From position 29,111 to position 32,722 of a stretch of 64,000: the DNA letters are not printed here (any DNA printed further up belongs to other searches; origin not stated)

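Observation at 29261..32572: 1,100-aa fusion of TPR array, GT41 (SPINDLY/OGT-like) glycosyltransferase, FkbM methyltransferase and a second helical-repeat domain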

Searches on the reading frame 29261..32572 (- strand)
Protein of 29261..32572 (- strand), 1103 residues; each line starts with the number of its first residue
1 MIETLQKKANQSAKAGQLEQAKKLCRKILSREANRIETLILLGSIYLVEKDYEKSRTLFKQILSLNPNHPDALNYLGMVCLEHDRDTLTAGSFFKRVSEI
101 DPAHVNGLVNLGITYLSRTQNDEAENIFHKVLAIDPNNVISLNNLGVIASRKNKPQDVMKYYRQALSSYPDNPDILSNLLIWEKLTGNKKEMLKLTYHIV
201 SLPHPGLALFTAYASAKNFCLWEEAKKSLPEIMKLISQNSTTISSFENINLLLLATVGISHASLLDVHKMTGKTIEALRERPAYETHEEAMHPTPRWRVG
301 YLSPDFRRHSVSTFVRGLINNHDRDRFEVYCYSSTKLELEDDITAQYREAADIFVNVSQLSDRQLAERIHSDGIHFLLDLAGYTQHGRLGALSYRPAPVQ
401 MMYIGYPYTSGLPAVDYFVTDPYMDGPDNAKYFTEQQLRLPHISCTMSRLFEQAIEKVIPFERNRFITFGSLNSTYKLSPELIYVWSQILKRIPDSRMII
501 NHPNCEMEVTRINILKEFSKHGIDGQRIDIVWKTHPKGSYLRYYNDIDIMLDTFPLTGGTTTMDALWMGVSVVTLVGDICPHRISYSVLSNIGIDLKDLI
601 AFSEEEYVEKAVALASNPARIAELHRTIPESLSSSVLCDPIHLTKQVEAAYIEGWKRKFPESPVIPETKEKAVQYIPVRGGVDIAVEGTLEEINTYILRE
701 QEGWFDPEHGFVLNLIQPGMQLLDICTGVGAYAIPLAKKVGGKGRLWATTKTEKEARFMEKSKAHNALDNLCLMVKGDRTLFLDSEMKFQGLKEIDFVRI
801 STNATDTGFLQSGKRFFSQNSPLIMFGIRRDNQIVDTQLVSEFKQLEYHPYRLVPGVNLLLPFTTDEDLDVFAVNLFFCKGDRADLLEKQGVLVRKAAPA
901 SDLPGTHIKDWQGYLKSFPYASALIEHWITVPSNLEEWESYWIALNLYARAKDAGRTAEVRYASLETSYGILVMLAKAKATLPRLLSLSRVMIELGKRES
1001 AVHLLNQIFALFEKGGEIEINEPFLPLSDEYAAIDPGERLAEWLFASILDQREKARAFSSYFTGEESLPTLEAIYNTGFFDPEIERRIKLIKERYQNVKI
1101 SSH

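Call 3: search_protein_families(library=pfam, proteins=[window:29261-32572:-], max_evalue=1)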
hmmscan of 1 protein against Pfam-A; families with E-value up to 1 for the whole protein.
window:29261-32572:- (1103 aa): 23 families
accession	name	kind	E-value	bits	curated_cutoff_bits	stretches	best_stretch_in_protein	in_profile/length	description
PF13844.12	Glyco_transf_41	-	3.4e-55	187.8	25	2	280-442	64-226/543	Glycosyl transferase family 41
PF07719.23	TPR_2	-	8.4e-20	69.7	27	3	37-69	2-34/34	Tetratricopeptide repeat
PF13431.12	TPR_17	-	2.3e-19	68.4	24.4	3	58-84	1-27/34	Tetratricopeptide repeat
PF14559.12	TPR_19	-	6.5e-18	65.3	25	2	14-72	3-61/68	Tetratricopeptide repeat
PF00515.34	TPR_1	-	3.4e-17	61.9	27.8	3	141-172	3-34/34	Tetratricopeptide repeat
PF13181.12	TPR_8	-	7.6e-14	51.1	25.7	3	37-69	2-34/34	Tetratricopeptide repeat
PF13424.12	TPR_12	-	1e-13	51.7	30.1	3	108-169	6-75/77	Tetratricopeptide repeat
PF13428.12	TPR_14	-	4.8e-13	48.8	23.5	2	38-77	3-42/44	Tetratricopeptide repeat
PF13176.12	TPR_7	-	7e-10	38.6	27.9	2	108-136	2-30/36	Tetratricopeptide repeat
PF13414.12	TPR_11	-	1e-09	38.3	26.8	2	43-78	1-36/42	TPR repeat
PF13432.12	TPR_16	-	1e-08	35.9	32.7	2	111-173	3-65/65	Tetratricopeptide repeat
PF13174.12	TPR_6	-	2.4e-08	34.5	26.3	0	39-69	3-33/33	Tetratricopeptide repeat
PF13374.12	TPR_10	-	7.4e-08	32.6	27.5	1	109-134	6-31/42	Tetratricopeptide repeat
PF23914.1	TPR_CcmH_CycH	-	1.2e-07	32.2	42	2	12-68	97-153/158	Cytochrome c-type biogenesis protein H TPR domain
PF25063.1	ARM_TT21_C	-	1.1e-06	29.1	35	2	7-80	68-139/209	Tetratricopeptide repeat protein 21 C-terminal ARM domain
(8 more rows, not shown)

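Call 4: search_protein_families(library=ncbifam, proteins=[window:29261-32572:-], max_evalue=1)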
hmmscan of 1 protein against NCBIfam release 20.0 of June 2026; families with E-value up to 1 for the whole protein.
window:29261-32572:- (1103 aa): 35 families (the best 25 are shown)
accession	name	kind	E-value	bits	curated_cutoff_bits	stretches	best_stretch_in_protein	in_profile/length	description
TIGR02917.1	PEP_TPR_lipo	equivalog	4.8e-20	71.1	312.2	1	4-177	671-841/899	XrtA/PEP-CTERM system TPR-repeat protein PrsT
NF040959.1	MamA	equivalog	3.5e-15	56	200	2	92-176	58-142/204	magnetosome protein MamA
TIGR02521.1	type_IV_pilW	equivalog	4.9e-12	45.9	154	1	13-193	42-223/234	type IV pilus biogenesis/stability protein PilW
NF049992.1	NGTferase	equivalog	8.4e-12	44.5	1000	1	394-631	355-587/614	UDP-glucose:protein N-beta-glucosyltransferase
NF052415.1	T3SS_chap_SctY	equivalog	5.8e-11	42.9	70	2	34-85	4-55/106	type III secretion apparatus assembly chaperone SctY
NF033758.1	gliding_GltE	equivalog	6.2e-09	35.3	225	2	31-137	217-322/411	adventurous gliding motility TPR repeat lipoprotein GltE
NF002725.1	PRK02603.1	equivalog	2.6e-08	34.1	143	2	108-152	75-119/173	photosystem I assembly protein Ycf3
NF009037.0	PRK12370.1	equivalog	1.3e-07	30.5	589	2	51-242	319-506/553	HilA/EilA family virulence transcriptional regulator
NF033920.0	C39_PA2778_fam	equivalog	1.6e-07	31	150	2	85-167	170-252/255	PA2778 family cysteine peptidase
TIGR02795.1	tol_pal_ybgF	equivalog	1.2e-06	29.2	90.1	2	46-133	12-104/119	tol-pal system protein YbgF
TIGR02552.1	LcrH_SycD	equivalog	2e-06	27.6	104.8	2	3-101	19-116/136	SycD/LcrH family type III secretion system chaperone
TIGR00990.1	3a0801s09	subfamily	1.1e-05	24.3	757.25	1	120-176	414-470/615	mitochondrial import receptor subunit TOM70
NF033762.1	social_mot_Tgl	equivalog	1.8e-05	24.2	225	1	59-191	54-188/252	social motility TPR repeat lipoprotein Tgl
NF047507.1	TPR_BatC_Lepto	exception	2.2e-05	24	175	1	10-72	66-132/214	TPR repeat-containing protein BatC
NF008756.0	PRK11788.1-4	equivalog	2.8e-05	23.3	474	1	9-97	187-275/389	lipopolysaccharide assembly protein LapB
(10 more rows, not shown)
